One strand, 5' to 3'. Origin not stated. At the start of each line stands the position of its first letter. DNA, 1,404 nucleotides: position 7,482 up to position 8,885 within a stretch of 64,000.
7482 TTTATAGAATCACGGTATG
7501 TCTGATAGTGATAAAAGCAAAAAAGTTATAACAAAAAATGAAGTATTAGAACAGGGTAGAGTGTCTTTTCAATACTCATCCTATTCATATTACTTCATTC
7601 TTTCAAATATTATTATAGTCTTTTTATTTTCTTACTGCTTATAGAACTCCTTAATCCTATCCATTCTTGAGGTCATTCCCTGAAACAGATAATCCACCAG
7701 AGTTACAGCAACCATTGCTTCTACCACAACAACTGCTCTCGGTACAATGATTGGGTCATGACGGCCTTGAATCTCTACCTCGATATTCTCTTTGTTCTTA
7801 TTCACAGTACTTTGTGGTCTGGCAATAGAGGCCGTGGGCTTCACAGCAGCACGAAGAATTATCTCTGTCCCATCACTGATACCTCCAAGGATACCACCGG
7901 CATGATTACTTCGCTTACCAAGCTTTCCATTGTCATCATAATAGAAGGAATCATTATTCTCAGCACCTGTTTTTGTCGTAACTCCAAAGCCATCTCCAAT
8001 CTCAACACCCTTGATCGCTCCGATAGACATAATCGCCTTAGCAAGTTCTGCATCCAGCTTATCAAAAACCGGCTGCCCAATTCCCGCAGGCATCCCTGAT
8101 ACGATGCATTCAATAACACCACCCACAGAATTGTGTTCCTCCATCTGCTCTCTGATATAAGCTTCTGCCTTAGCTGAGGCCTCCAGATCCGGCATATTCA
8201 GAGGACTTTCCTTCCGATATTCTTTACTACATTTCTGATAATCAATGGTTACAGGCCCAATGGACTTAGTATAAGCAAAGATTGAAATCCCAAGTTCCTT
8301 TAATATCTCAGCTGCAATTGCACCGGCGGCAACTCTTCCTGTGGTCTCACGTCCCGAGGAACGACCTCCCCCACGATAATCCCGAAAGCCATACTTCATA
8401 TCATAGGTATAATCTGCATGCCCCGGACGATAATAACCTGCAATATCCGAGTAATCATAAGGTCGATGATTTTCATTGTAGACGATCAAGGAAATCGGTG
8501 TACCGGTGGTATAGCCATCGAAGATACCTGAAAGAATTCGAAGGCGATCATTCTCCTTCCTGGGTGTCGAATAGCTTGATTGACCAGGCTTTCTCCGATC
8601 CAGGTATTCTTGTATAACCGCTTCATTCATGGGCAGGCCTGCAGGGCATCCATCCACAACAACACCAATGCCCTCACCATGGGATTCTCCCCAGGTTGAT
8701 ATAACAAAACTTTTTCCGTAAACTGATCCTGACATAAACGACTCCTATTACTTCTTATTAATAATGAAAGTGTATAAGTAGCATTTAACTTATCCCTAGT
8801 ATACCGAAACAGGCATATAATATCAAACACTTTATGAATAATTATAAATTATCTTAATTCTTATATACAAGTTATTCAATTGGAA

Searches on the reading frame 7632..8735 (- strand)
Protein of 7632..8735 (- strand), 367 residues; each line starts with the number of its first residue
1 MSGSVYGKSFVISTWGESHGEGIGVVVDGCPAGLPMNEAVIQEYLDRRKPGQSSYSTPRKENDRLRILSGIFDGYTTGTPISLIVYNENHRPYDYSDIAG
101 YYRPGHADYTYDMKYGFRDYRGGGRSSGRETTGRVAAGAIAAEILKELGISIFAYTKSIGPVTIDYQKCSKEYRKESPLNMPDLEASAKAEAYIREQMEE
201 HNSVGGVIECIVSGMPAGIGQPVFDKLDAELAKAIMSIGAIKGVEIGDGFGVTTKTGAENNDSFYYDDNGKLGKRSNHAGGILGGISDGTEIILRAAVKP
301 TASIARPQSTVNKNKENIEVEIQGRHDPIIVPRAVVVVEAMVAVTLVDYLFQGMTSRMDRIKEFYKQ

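Call 22: search_protein_families(library=pfam, proteins=[window:7632-8735:-], max_evalue=0.0001)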
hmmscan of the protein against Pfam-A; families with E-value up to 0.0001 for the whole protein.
window:7632-8735:- (367 aa): 1 family
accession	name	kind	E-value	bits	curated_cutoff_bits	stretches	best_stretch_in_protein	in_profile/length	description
PF01264.26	Chorismate_synt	-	1.3e-139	464.9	27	1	10-350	1-326/327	Chorismate synthase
